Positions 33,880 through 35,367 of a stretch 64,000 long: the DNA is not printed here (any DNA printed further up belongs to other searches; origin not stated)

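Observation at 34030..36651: Second copy of the ASRT-like / M24 / amidohydrolase-superfamily module, reshuffled and under a divergent AraC regulator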

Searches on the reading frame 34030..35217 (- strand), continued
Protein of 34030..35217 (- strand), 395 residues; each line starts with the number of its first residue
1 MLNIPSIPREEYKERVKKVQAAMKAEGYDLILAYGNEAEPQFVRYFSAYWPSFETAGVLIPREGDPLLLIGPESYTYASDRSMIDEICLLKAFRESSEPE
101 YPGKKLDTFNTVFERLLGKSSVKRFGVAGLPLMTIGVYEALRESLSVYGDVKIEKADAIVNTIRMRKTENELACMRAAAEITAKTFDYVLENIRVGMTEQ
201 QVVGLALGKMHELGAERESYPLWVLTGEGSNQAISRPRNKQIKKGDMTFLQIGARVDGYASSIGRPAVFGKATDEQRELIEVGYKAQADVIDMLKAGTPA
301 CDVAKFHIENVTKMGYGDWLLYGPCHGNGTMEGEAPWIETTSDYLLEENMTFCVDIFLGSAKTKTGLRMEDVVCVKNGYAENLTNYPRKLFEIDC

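Call 33: find_related_loci(query=A2, collection=genome_contigs, flank=10000)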
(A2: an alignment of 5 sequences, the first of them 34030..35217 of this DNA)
Query A2 (395 aa) in genome_contigs; peptide patterns used: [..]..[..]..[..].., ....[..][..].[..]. (x = any residue, [..] = any of these).
598 stretches matched a pattern (row limit reached: there are more); 580 encode a relative of the query (tblastn E <= 1e-3); the best 80 are kept; 80 distinct loci.
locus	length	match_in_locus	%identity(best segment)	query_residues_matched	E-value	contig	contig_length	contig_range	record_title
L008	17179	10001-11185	90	1-395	0e+0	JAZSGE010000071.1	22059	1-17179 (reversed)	MAG: Eubacteriales bacterium isolate T1900044579_TS20190045.MAGScoT_cleanbin_000010 SGB_548_k141_45289, whole genome sho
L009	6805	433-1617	87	1-395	0e+0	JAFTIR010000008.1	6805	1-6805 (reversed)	MAG: Clostridia bacterium isolate RGIG3854 Roe_deer_Cecum-1__c81622, whole genome shotgun sequence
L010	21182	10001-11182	88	1-395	0e+0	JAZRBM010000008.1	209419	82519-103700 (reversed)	MAG: Congzhengia sp. isolate T1900045127_TC20190121.MAGScoT_cleanbin_000001 SGB_4867_k141_1357139, whole genome shotgun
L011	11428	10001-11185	86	1-395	0e+0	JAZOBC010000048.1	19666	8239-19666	MAG: Clostridia bacterium isolate T1900044759_TS20190225.MAGScoT_cleanbin_000023 SGB_2340_k141_3968833, whole genome sho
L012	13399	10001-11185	87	1-395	0e+0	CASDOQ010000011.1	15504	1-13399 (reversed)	uncultured bacterium isolate CO.O28.metabat-bins.33 genome assembly, contig: CO.O28.metabat-bins.33.fa_k141_4708684, who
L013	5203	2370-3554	86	1-395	0e+0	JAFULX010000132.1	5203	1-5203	MAG: Clostridia bacterium isolate RGIG4614 Roe_deer_Rectum-4__c310496, whole genome shotgun sequence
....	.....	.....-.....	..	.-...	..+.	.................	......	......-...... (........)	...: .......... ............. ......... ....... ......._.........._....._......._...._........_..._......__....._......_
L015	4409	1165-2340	86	1-395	0e+0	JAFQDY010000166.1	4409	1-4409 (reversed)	MAG: Oscillospiraceae bacterium isolate RGIG1732 Goat_Cecum-3__c702706, whole genome shotgun sequence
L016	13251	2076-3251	86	1-395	0e+0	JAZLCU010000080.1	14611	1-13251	MAG: Faecousia sp. isolate T1900045045_TC20190038.MAGScoT_cleanbin_000007 SGB_4496_k141_2654383, whole genome shotgun se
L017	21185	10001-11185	87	1-395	0e+0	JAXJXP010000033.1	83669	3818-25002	MAG: Clostridia bacterium isolate DOME_MAG_7129 7129_C0426_k141_379913, whole genome shotgun sequence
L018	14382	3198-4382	85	1-395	0e+0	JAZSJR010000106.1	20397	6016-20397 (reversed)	MAG: Clostridia bacterium isolate T1900044564_TS20190030.MAGScoT_cleanbin_000020 SGB_386_k141_1193996, whole genome shot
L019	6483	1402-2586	85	1-395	0e+0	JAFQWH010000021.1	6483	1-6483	MAG: Clostridia bacterium isolate RGIG2209 Goat_Colon.Co__c651010, whole genome shotgun sequence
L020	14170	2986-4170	85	1-395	0e+0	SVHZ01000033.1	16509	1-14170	MAG: Clostridiales bacterium isolate SIG397 NODE_62202_length_16509_cov_1.548285, whole genome shotgun sequence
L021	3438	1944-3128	85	1-395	0e+0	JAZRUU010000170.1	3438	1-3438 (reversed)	MAG: Clostridia bacterium isolate T1900045336_YK20190025.MAGScoT_cleanbin_000022 SGB_6604_k141_1069289, whole genome sho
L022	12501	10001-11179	85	1-393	0e+0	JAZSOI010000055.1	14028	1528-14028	MAG: Christensenellaceae bacterium isolate T1900044549_TS20190015.MAGScoT_cleanbin_000030 SGB_190_k141_3461019, whole ge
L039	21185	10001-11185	82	1-395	0e+0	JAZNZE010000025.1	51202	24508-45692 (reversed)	MAG: Eubacteriales bacterium isolate T1900044770_TS20190236.MAGScoT_cleanbin_000011 SGB_2445_k141_148919, whole genome s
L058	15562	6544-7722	72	1-393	0e+0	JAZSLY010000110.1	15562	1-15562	MAG: Eubacteriales bacterium isolate T1900044556_TS20190022.MAGScoT_cleanbin_000015 SGB_302_k141_1670490, whole genome s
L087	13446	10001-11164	65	6-393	5e-170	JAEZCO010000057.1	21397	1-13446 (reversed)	MAG: Bacillota bacterium isolate OH_CBrB_255 k127_4049865, whole genome shotgun sequence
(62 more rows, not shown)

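Call 43: search_solved_structures(query=A1, max_evalue=0.001, show_alignments=0)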
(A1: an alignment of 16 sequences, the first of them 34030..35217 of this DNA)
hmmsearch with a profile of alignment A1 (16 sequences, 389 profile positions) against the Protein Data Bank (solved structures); distinct sequences matched with E-value up to 0.001: 125 (the best 60 are shown).
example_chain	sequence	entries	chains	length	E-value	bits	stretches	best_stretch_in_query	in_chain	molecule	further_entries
2zsg_A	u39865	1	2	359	1e-52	182.4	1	13-388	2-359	Aminopeptidase P, putative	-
1pv9_A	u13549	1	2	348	2.6e-48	167.9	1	101-385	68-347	Xaa-Pro dipeptidase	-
3q6d_A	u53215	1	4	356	3.8e-47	164.1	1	116-388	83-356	Proline dipeptidase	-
1wy2_A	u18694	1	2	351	2.6e-45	158.1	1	106-386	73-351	Xaa-Pro dipeptidase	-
1wn1_A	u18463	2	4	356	5.4e-41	143.9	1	149-388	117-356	dipeptidase | 356aa long hypothetical dipeptidase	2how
4fkc_A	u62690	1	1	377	2.6e-40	141.6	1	131-388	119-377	Xaa-Pro aminopeptidase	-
4rgz_A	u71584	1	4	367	2.6e-40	141.6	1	131-388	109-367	Xaa-Pro aminopeptidase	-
5cdl_A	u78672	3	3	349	6.8e-39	136.9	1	87-384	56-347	Proline dipeptidase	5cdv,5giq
5giu_A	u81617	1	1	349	6.9e-39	136.9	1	87-384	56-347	Proline dipeptidase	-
7k3u_A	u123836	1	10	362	1.7e-36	129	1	117-387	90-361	Aminopeptidase P family protein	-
7n02_A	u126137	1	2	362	3.3e-36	128.1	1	117-387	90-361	Aminopeptidase P family protein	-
6xmr_A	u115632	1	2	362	3.4e-36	128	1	117-387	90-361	Aminopeptidase P family protein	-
4zng_C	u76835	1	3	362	3.5e-36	128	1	117-387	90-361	Prolidase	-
9kw9_A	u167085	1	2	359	6e-33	117.4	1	9-379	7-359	Proline dipeptidase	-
9kwa_A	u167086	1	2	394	8e-33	116.9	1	9-379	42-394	Proline dipeptidase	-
1chm_A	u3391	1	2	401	1.4e-28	103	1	100-382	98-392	CREATINE AMIDINOHYDROLASE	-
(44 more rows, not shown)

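Call 61: search_protein_families(library=pfam, proteins=[L039:5642-7786:-, L087:6871-7818:+, L058:8800-9714:+], max_evalue=0.001)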
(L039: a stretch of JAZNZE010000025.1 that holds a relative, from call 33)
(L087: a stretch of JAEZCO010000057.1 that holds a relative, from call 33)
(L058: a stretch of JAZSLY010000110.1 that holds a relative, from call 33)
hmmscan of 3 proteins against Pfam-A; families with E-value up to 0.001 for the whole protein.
L039:5642-7786:- (714 aa): 0 families

L087:6871-7818:+ (315 aa): 1 family
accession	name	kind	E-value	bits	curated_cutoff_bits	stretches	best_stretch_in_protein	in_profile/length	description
PF00528.27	BPD_transp_1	-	2.6e-13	50.5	26.4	1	95-298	1-172/184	Binding-protein-dependent transport system inner membrane component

L058:8800-9714:+ (304 aa): 1 family
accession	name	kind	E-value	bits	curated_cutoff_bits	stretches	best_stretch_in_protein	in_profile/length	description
PF00528.27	BPD_transp_1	-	6.6e-15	55.7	26.4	1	117-285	2-171/184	Binding-protein-dependent transport system inner membrane component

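Call 85: predict_structure(alignment_id=A6)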
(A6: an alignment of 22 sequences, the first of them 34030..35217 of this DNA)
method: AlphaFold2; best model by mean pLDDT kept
length: 395 residues; sequences in the alignment: 22
mean_pLDDT: 86.0   pTM: 0.87
mean pLDDT of the five models: 86.0, 85.4, 84.3, 83.7, 82.4
residues with pLDDT >= 90: 193; 70-90: 162; 50-70: 32; < 50: 8
segments of 3 or more residues with pLDDT < 50: 327-329, 338-340
pLDDT, mean of each block of 10 residues (from residue 1): 84 94 94 87 89 85 94 86 92 75 82 87 91 89 91 89 85 93 95 94 93 81 76 75 91 88 92 92 91 89 85 87 55 49 79 84 84 92 91 92
secondary structure, 60 per line:
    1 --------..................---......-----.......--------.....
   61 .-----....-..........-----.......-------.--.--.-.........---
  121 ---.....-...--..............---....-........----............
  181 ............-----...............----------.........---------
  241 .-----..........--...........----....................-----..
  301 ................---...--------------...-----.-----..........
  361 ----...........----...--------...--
elements in order: H9-26 E30-35 H41-47 E56-61 E67-70 H72-81 E87-90 H109-117 E124-128 H135-148 E152-155 H157-164 H169-192 H199-212 E223-226 H227-231 E247-256 E259-269 H274-293 H300-316 E320-322 E351-360 E365-375 E380-382 E391-393

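Call 87: fold_search(model_id=the predicted structure, library=pdb)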
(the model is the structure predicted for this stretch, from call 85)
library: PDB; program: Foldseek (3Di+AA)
matches with E <= 10: 575; with E <= 0.001: 252
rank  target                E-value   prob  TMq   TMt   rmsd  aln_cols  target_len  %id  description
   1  2zsg_A                3.4e-28  1.00  0.80  0.88   3.0       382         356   24  Crystal structure of X-Pro aminopeptidase from Thermotoga maritima MSB8 (released 2008-10-14)
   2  2zsg_B                7.1e-28  1.00  0.74  0.82   4.3       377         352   25  Crystal structure of X-Pro aminopeptidase from Thermotoga maritima MSB8 (released 2008-10-14)
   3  1wy2_B                8.0e-28  1.00  0.78  0.88   3.1       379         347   23  Crystal Structure of the Prolidase from Pyrococcus horikoshii OT3 (released 2005-02-22)
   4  1wy2_A                1.3e-27  1.00  0.78  0.87   3.1       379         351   23  Crystal Structure of the Prolidase from Pyrococcus horikoshii OT3 (released 2005-02-22)
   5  7n02_A                2.5e-27  1.00  0.73  0.79   4.4       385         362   22  X-ray crystallographic structure model of Lactococcus lactis prolidase mutant D36S (released 2021-06-02)
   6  3q6d_D                3.5e-27  1.00  0.78  0.86   3.7       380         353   24  Xaa-Pro dipeptidase from Bacillus anthracis. (released 2011-02-02)
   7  1pv9_A                7.3e-27  1.00  0.74  0.86   3.4       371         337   23  Prolidase from Pyrococcus furiosus (released 2004-03-23)
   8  3q6d_A                1.2e-26  1.00  0.77  0.85   3.8       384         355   24  Xaa-Pro dipeptidase from Bacillus anthracis. (released 2011-02-02)
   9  6xmr_A                8.9e-26  1.00  0.75  0.81   4.2       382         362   23  X-ray crystallographic structure model of Lactococcus lactis prolidase mutant H38S (released 2020-07-15)
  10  4ege                  1.5e-25  1.00  0.79  0.84   3.8       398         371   18  Crystal Structure of Dipeptidase PepE from Mycobacterium ulcerans (released 2012-04-25)
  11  3q6d_C                2.1e-25  1.00  0.76  0.85   3.9       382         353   24  Xaa-Pro dipeptidase from Bacillus anthracis. (released 2011-02-02)
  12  5giq                  3.1e-25  1.00  0.73  0.82   4.0       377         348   20  Xaa-Pro peptidase from Deinococcus radiodurans, Zinc bound (released 2017-06-28)
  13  5giu                  3.3e-25  1.00  0.74  0.83   3.8       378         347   20  Crystal structure of Xaa-Pro peptidase from Deinococcus radiodurans, metal-free active site (released 2017-06-28)
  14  5cnx_A                3.5e-25  1.00  0.76  0.83   3.8       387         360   19  Crystal structure of Xaa-Pro aminopeptidase from Escherichia coli K12 (released 2016-07-20)
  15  4r60_B                5.5e-25  1.00  0.82  0.81   3.7       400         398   22  Crystal Structure of Xaa-Pro dipeptidase from Xanthomonas campestris (released 2014-09-17)
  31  1pv9_B                9.6e-23  1.00  0.71  0.87   3.1       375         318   21  Prolidase from Pyrococcus furiosus (released 2004-03-23)
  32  1chm_A                1.2e-22  1.00  0.80  0.79   4.2       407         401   18  ENZYMATIC MECHANISM OF CREATINE AMIDINOHYDROLASE AS DEDUCED FROM CRYSTAL STRUCTURES (released 1994-04-30)
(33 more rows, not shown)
